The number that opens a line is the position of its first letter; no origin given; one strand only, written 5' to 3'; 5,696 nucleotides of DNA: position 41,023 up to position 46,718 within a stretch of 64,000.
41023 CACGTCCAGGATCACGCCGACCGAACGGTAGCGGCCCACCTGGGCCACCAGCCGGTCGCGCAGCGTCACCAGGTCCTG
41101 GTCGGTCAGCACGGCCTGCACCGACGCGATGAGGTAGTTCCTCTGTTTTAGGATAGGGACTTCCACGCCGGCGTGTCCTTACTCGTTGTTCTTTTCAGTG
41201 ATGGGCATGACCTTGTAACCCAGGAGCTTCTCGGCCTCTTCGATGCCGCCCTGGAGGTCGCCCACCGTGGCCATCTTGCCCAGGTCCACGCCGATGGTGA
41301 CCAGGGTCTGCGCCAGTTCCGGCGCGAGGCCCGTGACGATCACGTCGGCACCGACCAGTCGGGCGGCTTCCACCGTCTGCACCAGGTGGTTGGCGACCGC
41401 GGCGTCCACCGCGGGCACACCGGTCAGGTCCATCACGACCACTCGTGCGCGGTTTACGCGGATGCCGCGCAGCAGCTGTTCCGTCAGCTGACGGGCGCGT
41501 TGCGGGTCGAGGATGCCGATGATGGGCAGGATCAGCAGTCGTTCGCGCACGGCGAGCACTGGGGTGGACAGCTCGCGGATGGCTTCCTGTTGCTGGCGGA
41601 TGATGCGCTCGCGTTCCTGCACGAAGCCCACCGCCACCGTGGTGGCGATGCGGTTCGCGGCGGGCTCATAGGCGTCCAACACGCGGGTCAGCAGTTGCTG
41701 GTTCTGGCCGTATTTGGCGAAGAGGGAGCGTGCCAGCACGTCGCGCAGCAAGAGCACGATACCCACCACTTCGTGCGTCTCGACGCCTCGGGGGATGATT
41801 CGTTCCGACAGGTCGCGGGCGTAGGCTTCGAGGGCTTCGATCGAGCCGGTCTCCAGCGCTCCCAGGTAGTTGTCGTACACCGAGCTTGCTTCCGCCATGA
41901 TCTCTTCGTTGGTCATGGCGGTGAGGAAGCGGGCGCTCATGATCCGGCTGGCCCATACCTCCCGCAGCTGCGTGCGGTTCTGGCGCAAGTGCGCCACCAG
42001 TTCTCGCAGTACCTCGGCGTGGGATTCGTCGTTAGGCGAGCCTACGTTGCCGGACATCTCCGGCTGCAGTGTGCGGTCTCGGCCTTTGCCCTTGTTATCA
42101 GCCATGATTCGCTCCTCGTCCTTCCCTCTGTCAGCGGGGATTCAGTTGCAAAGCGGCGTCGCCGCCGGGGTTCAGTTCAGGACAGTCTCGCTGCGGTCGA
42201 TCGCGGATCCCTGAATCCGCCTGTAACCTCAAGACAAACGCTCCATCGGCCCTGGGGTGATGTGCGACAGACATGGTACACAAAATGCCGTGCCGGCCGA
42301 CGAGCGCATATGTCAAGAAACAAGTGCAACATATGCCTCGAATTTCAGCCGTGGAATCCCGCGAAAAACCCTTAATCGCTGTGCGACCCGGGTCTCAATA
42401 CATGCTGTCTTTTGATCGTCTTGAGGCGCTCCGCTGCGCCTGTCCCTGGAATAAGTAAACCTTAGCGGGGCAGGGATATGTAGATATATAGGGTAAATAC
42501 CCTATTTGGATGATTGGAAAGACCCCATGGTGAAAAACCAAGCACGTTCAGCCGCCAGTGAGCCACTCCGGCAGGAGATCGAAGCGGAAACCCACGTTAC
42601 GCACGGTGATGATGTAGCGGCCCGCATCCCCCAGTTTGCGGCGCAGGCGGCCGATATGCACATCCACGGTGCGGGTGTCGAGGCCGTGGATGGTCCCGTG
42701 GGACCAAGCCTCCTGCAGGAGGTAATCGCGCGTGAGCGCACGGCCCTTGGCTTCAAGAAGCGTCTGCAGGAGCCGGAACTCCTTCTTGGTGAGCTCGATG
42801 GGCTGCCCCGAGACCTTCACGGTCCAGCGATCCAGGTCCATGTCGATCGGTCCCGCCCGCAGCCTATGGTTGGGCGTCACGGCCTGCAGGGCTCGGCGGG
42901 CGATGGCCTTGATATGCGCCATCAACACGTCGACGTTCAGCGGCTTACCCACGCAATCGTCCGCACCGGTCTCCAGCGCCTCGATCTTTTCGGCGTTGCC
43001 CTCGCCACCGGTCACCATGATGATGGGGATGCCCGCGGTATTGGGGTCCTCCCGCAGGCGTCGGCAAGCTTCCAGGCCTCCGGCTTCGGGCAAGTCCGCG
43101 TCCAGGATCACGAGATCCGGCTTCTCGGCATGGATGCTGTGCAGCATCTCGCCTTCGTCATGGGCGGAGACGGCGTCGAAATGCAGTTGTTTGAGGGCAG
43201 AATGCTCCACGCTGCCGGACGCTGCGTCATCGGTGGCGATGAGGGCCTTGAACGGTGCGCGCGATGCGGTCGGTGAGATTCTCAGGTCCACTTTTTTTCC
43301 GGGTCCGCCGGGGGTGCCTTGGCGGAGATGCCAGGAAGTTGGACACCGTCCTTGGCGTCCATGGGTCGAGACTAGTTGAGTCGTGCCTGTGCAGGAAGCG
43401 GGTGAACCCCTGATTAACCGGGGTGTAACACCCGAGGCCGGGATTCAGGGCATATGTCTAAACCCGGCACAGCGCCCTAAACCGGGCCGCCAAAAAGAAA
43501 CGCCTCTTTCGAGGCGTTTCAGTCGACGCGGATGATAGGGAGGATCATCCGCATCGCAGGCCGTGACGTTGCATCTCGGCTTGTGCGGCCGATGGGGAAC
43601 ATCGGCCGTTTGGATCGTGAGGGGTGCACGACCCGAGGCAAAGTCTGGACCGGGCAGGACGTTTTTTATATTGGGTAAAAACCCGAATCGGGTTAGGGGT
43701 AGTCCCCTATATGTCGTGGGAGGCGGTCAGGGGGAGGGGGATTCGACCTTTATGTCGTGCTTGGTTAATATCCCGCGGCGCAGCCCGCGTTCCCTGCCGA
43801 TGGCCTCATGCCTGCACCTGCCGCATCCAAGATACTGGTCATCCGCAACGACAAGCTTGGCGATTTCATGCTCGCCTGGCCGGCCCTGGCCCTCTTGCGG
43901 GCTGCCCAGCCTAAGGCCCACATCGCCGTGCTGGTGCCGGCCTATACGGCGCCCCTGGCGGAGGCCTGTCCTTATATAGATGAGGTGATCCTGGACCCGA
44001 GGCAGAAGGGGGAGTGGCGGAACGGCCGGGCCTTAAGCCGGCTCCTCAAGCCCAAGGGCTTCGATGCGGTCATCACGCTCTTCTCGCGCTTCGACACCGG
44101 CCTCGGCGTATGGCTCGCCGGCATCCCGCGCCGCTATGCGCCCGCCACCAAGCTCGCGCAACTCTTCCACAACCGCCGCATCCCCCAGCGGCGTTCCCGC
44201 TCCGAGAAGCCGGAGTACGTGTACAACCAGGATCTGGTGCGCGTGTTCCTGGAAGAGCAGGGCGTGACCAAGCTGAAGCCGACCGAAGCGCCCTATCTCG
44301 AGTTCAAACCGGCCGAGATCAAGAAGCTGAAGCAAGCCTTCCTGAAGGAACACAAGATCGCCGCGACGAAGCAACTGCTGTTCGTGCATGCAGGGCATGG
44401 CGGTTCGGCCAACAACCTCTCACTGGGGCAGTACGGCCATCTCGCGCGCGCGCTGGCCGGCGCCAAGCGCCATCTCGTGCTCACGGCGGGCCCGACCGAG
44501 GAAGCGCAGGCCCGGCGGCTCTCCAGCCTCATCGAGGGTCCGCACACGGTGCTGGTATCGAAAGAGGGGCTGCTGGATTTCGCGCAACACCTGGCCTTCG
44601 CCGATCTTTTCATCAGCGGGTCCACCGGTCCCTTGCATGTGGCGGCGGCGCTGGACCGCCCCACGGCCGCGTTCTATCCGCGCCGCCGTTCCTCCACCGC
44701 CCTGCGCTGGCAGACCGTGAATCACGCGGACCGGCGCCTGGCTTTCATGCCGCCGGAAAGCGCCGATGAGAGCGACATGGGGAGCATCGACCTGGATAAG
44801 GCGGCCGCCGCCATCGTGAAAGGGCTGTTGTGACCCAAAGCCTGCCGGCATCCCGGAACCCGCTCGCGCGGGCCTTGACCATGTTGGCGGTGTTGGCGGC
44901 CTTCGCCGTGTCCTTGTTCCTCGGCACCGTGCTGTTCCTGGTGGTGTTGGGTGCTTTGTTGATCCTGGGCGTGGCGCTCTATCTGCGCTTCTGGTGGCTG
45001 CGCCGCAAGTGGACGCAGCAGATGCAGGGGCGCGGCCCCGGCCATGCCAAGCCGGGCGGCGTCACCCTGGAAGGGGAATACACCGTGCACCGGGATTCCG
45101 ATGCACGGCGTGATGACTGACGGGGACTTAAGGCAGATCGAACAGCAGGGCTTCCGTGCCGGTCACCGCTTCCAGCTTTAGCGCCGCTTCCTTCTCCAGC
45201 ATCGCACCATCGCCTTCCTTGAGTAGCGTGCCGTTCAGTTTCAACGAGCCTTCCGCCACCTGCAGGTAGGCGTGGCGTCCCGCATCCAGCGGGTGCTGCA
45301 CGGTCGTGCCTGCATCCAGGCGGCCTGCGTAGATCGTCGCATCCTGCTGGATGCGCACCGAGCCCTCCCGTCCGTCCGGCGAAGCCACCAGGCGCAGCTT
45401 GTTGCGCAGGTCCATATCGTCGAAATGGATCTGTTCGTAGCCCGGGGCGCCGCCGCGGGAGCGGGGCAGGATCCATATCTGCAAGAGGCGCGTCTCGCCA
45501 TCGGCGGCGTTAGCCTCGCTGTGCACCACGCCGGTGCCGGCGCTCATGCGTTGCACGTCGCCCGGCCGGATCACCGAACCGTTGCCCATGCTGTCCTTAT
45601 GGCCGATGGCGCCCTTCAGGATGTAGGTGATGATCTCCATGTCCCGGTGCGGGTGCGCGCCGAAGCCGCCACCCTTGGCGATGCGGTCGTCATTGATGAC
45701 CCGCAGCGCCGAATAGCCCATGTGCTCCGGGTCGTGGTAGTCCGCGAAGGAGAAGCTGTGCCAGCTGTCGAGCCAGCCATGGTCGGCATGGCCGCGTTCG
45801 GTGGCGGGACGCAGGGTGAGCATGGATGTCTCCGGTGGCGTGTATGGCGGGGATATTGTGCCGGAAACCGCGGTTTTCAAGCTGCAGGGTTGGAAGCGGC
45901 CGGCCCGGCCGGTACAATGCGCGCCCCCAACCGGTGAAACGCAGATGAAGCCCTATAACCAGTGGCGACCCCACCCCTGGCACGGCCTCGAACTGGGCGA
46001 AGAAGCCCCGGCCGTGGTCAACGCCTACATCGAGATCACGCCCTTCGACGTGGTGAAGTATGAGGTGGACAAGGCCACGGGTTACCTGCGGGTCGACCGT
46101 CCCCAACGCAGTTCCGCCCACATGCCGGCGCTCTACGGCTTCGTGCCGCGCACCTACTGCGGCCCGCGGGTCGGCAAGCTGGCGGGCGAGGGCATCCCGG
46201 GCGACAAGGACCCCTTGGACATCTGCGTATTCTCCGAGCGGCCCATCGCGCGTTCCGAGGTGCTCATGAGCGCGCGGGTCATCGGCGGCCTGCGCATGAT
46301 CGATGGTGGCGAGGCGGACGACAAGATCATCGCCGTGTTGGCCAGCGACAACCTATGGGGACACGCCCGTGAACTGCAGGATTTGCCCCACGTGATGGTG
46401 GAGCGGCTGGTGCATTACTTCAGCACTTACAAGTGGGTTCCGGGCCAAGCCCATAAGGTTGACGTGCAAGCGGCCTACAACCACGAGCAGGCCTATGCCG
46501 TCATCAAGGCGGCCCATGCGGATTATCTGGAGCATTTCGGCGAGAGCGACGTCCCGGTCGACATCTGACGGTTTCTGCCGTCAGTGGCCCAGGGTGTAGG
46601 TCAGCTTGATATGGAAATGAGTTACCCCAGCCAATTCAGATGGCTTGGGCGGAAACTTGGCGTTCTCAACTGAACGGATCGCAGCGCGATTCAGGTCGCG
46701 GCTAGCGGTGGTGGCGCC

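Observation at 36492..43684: Family of GGGTA-(N1-3)-TACCC-type palindromes confined to the AT-richer intergenic regions around the stressosome locus, with one more in the EPS locus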

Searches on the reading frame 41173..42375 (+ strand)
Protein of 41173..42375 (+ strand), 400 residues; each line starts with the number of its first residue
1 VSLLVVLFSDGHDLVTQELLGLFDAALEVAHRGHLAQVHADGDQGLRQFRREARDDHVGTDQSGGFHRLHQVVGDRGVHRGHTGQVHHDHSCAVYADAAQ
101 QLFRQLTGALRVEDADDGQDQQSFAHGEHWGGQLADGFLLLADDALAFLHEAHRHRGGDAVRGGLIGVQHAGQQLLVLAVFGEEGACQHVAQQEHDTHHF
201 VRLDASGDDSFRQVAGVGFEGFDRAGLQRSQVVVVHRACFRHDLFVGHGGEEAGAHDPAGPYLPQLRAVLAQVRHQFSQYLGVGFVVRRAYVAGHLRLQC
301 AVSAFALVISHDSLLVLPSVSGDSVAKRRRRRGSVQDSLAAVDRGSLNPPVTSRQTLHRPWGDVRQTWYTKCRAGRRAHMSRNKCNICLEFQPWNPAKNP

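Call 13: search_protein_families(library=pfam, proteins=[window:41173-42375:+], max_evalue=0.01)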
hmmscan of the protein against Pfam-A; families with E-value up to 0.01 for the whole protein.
window:41173-42375:+ (400 aa): 0 families

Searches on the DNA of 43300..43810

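Call 37: search_rna_families(source=window, start=43300, end=43810, threshold=evalue, max_evalue=1, show_alignments=2)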
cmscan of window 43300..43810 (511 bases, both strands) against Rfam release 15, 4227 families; matches with E-value up to 1: 1.
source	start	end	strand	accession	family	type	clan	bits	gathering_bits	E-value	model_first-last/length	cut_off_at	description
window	43489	43524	+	RF01366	CRISPR-DR53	Gene; CRISPR;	-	18.6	45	0.87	1-37/37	no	CRISPR RNA direct repeat element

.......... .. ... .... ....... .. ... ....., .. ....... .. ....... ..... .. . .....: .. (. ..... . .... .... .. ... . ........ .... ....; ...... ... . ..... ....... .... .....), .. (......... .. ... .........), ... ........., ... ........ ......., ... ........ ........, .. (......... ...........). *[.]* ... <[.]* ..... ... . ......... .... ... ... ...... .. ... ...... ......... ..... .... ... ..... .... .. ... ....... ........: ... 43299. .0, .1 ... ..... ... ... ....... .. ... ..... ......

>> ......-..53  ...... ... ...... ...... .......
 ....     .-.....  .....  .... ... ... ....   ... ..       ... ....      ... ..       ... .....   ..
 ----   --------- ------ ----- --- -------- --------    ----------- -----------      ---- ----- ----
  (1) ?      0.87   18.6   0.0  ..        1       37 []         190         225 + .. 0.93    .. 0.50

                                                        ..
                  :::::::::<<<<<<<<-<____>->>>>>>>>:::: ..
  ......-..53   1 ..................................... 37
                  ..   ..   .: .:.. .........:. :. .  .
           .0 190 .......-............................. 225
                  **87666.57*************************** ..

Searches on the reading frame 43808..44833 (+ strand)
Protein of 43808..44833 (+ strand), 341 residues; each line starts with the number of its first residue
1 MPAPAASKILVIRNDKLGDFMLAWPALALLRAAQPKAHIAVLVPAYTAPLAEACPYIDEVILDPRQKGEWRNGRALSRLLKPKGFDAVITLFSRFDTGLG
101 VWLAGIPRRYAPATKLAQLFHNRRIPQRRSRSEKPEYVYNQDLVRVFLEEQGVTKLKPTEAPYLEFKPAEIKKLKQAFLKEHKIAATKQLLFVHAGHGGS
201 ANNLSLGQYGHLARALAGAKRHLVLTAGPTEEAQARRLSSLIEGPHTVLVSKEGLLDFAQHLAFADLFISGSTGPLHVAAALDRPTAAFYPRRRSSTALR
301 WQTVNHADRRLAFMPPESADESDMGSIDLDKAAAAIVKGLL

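Call 11: search_protein_families(library=pfam, proteins=[window:43808-44833:+])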
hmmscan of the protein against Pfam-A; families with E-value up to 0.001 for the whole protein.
window:43808-44833:+ (341 aa): 1 family
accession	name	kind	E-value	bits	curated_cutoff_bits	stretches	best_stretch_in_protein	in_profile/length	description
PF01075.23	Glyco_transf_9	-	4.8e-16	59.3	22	1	74-291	2-210/247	Glycosyltransferase family 9 (heptosyltransferase)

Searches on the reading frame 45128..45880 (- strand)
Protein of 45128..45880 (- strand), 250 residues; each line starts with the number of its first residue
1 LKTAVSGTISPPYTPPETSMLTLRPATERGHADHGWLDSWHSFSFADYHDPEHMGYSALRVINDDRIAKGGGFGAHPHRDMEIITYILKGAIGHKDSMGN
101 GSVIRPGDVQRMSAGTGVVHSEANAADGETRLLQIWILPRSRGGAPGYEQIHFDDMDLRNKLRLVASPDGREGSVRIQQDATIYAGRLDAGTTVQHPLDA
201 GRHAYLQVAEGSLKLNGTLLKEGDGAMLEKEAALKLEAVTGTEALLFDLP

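Call 11: search_protein_families(library=pfam, proteins=[window:45128-45880:-])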
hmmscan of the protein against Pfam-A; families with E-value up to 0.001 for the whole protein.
window:45128-45880:- (250 aa): 3 families
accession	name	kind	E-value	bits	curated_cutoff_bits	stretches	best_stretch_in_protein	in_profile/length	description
PF02678.22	Pirin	-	4e-36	123.7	26.1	1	28-137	7-108/108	Pirin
PF17954.7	Pirin_C_2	-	1.5e-30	105.7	22.9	1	164-249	1-86/86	Quercetinase C-terminal cupin domain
PF07883.17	Cupin_2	-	1.3e-05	25.2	27.2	1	66-135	4-69/70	Cupin domain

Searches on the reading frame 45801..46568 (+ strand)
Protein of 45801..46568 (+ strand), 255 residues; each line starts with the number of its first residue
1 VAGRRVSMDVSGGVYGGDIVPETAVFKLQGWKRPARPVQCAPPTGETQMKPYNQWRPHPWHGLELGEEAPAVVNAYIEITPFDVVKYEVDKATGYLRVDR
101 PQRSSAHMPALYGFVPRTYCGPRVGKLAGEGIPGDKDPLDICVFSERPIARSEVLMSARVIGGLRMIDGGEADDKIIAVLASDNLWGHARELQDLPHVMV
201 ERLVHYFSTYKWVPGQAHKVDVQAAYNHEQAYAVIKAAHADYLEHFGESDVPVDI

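Call 11: search_protein_families(library=pfam, proteins=[window:45801-46568:+])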
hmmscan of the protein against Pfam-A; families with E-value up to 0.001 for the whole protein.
window:45801-46568:+ (255 aa): 1 family
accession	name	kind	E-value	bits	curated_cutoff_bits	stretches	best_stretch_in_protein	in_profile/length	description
PF00719.24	Pyrophosphatase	-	7.4e-44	149.7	23.5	1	76-242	2-152/153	Inorganic pyrophosphatase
